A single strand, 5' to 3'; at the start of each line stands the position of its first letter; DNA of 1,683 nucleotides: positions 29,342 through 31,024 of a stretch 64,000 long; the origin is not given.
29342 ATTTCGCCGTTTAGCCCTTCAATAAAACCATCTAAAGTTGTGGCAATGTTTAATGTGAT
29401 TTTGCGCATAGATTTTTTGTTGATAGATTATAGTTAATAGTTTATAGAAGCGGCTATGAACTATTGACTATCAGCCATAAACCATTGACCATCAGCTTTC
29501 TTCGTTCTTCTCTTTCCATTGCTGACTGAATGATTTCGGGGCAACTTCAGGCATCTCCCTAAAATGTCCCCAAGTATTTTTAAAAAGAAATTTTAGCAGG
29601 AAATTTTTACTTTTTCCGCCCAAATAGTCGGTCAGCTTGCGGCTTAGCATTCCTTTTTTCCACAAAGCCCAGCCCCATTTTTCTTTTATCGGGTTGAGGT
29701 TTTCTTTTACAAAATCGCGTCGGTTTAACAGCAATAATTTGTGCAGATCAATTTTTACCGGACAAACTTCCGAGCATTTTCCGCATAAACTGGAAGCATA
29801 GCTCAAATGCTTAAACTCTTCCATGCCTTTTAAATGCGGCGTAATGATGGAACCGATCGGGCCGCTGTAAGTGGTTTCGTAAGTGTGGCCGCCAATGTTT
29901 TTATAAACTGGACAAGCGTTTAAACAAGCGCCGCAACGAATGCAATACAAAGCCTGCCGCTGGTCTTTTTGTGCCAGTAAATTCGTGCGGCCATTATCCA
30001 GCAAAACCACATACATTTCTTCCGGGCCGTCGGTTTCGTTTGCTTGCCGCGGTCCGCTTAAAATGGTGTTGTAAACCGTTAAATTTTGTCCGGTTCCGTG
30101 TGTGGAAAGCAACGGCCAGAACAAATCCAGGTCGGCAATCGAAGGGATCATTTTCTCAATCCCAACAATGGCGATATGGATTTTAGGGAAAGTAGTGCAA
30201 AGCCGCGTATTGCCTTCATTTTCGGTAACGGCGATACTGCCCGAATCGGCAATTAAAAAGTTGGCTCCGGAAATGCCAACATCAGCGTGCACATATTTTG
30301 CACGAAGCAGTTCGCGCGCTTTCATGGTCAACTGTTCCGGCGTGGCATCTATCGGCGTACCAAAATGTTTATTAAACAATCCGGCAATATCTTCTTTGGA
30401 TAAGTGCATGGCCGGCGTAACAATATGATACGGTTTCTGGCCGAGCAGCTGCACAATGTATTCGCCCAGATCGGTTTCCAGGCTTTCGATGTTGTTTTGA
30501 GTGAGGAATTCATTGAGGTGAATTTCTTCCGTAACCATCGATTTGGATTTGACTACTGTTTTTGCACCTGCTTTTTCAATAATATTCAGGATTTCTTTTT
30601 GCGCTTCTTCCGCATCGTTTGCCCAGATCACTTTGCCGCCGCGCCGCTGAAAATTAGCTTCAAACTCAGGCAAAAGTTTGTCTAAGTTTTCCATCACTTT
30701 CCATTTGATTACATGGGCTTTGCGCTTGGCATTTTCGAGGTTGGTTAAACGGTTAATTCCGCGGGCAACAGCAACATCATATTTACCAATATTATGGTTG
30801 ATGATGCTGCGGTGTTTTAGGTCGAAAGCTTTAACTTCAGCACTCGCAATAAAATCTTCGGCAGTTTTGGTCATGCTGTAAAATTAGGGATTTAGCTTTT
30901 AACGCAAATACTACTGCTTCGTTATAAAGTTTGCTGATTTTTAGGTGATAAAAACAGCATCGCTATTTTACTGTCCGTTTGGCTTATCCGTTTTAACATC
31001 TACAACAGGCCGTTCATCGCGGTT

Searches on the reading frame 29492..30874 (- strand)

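Call 35: search_protein_families(library=pfam, max_evalue=0.00001, proteins=[window:29492-30874:-])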
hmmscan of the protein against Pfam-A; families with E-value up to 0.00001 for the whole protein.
window:29492-30874:- (460 aa): 8 families
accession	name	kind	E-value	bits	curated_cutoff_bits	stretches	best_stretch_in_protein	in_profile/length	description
PF02589.21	LUD_dom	-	5.6e-44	150.6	22.6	1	69-292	2-189/189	LUD domain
PF13183.11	Fer4_8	-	2.2e-14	54.2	27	1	308-375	2-68/68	4Fe-4S dicluster domain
PF13237.11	Fer4_10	-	1.8e-07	31.4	25.5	0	306-328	4-27/53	4Fe-4S dicluster domain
PF13534.11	Fer4_17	-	3.4e-07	31.1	22.2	1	311-376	2-61/61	4Fe-4S dicluster domain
PF13484.11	Fer4_16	-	1.4e-06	29.4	30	1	311-373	2-65/66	4Fe-4S double cluster binding domain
PF12838.12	Fer4_7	-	2.2e-06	28.5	27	1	311-375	2-52/52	4Fe-4S dicluster domain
PF13187.11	Fer4_9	-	3.9e-06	27.2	27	0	305-323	31-49/52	4Fe-4S dicluster domain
PF00037.32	Fer4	-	4.8e-06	26.6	21.1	0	311-323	8-20/24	4Fe-4S binding domain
